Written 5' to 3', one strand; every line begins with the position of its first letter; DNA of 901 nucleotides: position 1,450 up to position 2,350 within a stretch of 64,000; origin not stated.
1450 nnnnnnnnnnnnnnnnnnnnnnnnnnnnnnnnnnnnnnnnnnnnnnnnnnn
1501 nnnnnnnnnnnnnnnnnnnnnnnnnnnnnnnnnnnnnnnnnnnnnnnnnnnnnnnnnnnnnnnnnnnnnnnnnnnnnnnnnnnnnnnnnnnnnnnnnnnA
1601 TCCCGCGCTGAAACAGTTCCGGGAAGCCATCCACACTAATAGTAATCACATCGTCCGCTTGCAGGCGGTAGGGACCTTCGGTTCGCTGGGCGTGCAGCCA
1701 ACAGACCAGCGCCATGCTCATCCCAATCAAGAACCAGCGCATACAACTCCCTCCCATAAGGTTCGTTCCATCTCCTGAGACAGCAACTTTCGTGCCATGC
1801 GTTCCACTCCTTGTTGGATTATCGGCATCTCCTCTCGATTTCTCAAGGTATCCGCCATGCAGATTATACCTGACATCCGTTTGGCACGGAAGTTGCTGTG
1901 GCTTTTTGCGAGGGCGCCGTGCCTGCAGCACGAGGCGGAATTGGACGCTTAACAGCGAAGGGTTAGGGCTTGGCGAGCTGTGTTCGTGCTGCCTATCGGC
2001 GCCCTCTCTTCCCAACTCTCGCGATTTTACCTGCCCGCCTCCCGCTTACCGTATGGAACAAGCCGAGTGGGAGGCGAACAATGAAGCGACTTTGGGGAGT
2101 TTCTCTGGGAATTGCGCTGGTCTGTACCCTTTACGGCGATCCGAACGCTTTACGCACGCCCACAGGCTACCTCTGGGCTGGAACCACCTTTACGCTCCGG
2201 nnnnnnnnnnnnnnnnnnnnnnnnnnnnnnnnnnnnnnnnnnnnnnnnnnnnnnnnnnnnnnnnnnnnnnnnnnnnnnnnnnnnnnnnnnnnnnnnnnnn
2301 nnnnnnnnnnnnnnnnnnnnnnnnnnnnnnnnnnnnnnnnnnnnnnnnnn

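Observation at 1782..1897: Divergent pair of near-identical, perfect-consensus sigma54 promoters between an EPS-export operon and a secreted propeller/HDOD operon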

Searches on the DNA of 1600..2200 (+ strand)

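Call 20: search_rna_families(source=window, start=1600, end=2200, threshold=evalue, max_evalue=10)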
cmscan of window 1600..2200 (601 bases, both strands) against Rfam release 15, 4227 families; matches with E-value up to 10: 3.
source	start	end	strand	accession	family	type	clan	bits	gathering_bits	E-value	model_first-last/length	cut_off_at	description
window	1883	1920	+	RF03032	narK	Cis-reg;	-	15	43.2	2.9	1-72/72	no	narK RNA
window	1798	1825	+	RF02888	BtsR1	Gene; sRNA;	-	14.8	66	3.6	1-51/51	no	Bacillus sRNA 1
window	1916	1931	+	RF01687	Acido-Lenti-1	Gene; sRNA;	-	11.4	37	7.7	30-45/46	no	Acido-Lenti-1 RNA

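Call 58: build_rna_model(alignment_id=A3)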
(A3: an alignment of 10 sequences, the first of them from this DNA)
Model R1 built from alignment A3 (10 sequences, 109 columns); structure: RNAalifold consensus.
model positions 101; base pairs 22; branch points 0; effective number of sequences 2.06; information 0.59 bits per position. Calibrated on 0.2 Mb of random sequence (short: E-values are rough).
structure used (alignment columns):
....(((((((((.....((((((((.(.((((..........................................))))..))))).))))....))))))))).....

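Call 59: search_with_rna_model(model_id=R1, sources=[window, L001, L002, L003, L004, L005, L006, L007, L008, L009, L010, L011, L012, L013, L014, L015, L016, L017, L018, L019, L020, L021, L022, L023, L024], max_evalue=1)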
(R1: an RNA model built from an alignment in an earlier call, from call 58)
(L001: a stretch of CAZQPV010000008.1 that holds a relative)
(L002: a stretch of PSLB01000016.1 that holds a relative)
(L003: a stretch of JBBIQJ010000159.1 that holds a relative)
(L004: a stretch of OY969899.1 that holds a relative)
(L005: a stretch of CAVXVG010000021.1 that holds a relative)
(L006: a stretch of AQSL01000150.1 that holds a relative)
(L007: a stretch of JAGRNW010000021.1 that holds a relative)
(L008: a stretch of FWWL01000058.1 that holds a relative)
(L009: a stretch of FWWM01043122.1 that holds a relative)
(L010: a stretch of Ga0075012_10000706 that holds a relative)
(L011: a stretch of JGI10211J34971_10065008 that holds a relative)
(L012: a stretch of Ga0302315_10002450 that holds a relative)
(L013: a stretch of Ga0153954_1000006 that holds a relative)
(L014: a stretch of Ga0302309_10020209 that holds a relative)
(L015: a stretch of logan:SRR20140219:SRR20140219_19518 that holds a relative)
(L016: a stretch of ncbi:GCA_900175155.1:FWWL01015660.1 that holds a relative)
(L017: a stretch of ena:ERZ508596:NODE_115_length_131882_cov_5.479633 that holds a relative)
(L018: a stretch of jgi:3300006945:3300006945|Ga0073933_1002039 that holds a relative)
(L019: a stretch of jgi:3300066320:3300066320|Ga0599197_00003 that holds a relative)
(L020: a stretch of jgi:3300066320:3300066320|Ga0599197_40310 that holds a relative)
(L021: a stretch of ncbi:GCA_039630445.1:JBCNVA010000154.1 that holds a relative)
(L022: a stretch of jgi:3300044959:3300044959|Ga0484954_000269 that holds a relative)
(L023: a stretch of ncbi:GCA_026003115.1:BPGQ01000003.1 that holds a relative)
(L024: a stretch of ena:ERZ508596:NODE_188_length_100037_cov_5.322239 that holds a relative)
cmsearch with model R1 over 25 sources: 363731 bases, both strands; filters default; matches with E-value up to 1: 22.
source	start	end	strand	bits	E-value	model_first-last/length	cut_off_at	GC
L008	4733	4836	-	95.7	1.4e-17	1-101/101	no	0.62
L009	860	963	-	95.7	1.4e-17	1-101/101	no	0.62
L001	5733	5836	-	95.3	1.6e-17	1-101/101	no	0.63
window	1907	2010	+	95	1.9e-17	1-101/101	no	0.63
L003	5102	5205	-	93.8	3.5e-17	1-101/101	no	0.65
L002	3341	3440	-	90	2.2e-16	1-101/101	no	0.62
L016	3469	3571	+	86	1.6e-15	1-101/101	no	0.62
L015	5829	5929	+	84.1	3.9e-15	1-101/101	no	0.58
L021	5397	5497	+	82.5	8.7e-15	1-101/101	no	0.64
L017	9765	9865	+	82.1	1.1e-14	1-101/101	no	0.65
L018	9765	9865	+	82.1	1.1e-14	1-101/101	no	0.65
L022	9829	9927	+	78.7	5.6e-14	1-101/101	no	0.64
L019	9831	9928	+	71.6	1.8e-12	1-101/101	no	0.68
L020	5039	5136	+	71.6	1.8e-12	1-101/101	no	0.68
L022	9828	9926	-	22.6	0.045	1-101/101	no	0.64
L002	3342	3441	+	22.2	0.056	1-101/101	no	0.62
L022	21562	21614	+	20.2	0.15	1-101/101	no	0.64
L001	5734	5837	+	19.3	0.23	1-101/101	no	0.62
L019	9830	9927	-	18.2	0.39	1-101/101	no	0.68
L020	5038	5135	-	18.2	0.39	1-101/101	no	0.68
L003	5103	5206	+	17.1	0.65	1-101/101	no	0.65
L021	5396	5496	-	16.3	0.98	1-101/101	no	0.64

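Call 99: search_with_rna_model(model_id=R1, sources=[window, L001, L002, L003, L015, L016, L017, L019, L021, L022, L023, L025, L026, L027, L028, L029], max_evalue=0.001, make_alignment=true)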
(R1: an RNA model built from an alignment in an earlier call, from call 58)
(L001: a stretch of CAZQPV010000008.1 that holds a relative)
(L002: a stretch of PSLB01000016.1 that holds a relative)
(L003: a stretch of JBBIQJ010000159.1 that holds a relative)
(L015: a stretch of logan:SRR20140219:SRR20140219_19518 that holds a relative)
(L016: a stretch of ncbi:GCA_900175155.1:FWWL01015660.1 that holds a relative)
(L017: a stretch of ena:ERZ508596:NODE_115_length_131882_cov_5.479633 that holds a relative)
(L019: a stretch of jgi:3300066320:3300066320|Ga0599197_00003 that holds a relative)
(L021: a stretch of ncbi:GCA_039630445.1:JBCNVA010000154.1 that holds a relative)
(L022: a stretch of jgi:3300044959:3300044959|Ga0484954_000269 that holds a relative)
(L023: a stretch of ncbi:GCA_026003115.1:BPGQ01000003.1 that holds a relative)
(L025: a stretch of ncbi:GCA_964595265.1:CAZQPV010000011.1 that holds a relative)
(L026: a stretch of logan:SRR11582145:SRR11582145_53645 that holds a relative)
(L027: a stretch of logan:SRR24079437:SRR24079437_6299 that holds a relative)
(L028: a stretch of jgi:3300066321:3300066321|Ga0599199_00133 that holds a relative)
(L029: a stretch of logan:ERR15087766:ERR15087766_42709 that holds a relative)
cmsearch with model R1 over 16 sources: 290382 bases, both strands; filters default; matches with E-value up to 0.001: 11.
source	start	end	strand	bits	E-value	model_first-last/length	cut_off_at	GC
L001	5733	5836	-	95.3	1.3e-17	1-101/101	no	0.63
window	1907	2010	+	95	1.5e-17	1-101/101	no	0.63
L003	5102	5205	-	93.8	2.8e-17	1-101/101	no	0.65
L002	3341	3440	-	90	1.8e-16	1-101/101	no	0.62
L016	3469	3571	+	86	1.2e-15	1-101/101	no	0.62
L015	5829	5929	+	84.1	3.1e-15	1-101/101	no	0.58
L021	5397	5497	+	82.5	7e-15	1-101/101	no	0.64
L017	9765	9865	+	82.1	8.6e-15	1-101/101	no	0.65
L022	9829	9927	+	78.7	4.4e-14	1-101/101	no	0.64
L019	9831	9928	+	71.6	1.4e-12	1-101/101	no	0.68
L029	9528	9662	-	37.4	2.6e-05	1-101/101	no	0.56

Alignment A6: 11 matches aligned to the model, 186 columns, each read 5' to 3' on its own strand. Consensus structure (alignment columns), stored with it:
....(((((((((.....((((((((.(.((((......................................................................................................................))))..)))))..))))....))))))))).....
